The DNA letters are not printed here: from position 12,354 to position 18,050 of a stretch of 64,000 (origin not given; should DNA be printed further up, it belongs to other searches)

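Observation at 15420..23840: Mosaic identity between the tandem giant genes: the 3-prime 2.5 kb plus terminator are near-identical while the 5-prime 2.9 kb have diverged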

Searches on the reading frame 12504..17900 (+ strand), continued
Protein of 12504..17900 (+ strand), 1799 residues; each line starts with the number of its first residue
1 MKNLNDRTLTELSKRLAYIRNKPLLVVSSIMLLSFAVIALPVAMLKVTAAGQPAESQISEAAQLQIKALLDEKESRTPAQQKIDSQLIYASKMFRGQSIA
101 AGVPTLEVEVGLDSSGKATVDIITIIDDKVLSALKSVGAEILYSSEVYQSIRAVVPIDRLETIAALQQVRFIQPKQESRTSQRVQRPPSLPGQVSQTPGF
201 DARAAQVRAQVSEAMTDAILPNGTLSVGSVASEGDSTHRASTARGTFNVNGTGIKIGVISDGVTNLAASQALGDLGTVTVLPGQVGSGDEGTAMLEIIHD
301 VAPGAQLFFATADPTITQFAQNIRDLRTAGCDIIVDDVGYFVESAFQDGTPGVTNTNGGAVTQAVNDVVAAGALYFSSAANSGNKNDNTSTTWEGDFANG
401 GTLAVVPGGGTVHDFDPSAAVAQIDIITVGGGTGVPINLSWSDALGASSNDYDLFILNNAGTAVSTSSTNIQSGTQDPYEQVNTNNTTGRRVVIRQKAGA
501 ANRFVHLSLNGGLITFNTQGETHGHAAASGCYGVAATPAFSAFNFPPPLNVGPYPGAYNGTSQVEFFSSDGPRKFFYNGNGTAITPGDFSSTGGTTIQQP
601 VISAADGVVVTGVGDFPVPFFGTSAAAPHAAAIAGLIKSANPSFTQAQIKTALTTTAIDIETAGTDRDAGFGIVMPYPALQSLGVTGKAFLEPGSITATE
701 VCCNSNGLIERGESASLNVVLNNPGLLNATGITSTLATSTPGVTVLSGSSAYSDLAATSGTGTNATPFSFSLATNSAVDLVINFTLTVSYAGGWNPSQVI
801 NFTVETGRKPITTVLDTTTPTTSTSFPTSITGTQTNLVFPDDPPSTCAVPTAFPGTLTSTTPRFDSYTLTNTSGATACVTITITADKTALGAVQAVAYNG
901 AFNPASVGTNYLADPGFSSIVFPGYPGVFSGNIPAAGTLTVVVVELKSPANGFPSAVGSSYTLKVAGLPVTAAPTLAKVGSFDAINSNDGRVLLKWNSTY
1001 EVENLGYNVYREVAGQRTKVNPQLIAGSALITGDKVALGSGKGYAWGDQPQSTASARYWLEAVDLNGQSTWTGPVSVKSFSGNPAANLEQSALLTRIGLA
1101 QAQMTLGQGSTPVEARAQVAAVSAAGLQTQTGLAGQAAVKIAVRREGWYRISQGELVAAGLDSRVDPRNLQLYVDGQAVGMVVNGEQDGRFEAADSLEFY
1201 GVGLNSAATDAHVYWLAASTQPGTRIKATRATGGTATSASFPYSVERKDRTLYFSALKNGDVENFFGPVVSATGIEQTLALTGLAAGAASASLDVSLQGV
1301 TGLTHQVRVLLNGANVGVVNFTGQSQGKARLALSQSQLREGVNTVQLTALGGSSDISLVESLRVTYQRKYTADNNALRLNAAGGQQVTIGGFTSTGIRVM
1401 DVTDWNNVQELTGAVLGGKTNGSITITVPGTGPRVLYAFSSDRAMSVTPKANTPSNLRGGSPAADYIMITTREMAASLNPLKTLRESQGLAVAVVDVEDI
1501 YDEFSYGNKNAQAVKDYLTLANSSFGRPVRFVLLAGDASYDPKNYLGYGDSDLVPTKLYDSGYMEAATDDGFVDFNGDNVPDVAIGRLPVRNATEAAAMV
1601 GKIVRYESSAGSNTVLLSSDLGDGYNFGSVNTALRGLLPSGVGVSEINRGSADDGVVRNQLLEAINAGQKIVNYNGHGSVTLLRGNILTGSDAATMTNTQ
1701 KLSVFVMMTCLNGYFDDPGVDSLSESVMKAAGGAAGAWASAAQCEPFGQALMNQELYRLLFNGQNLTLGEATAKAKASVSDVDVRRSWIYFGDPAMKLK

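Call 15: find_encoding_contigs(protein=window:12504-17900:+, flank=10000, max_places=6)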
Protein window:12504-17900:+ (1799 aa): no gene with exactly this product is on record in the collection.
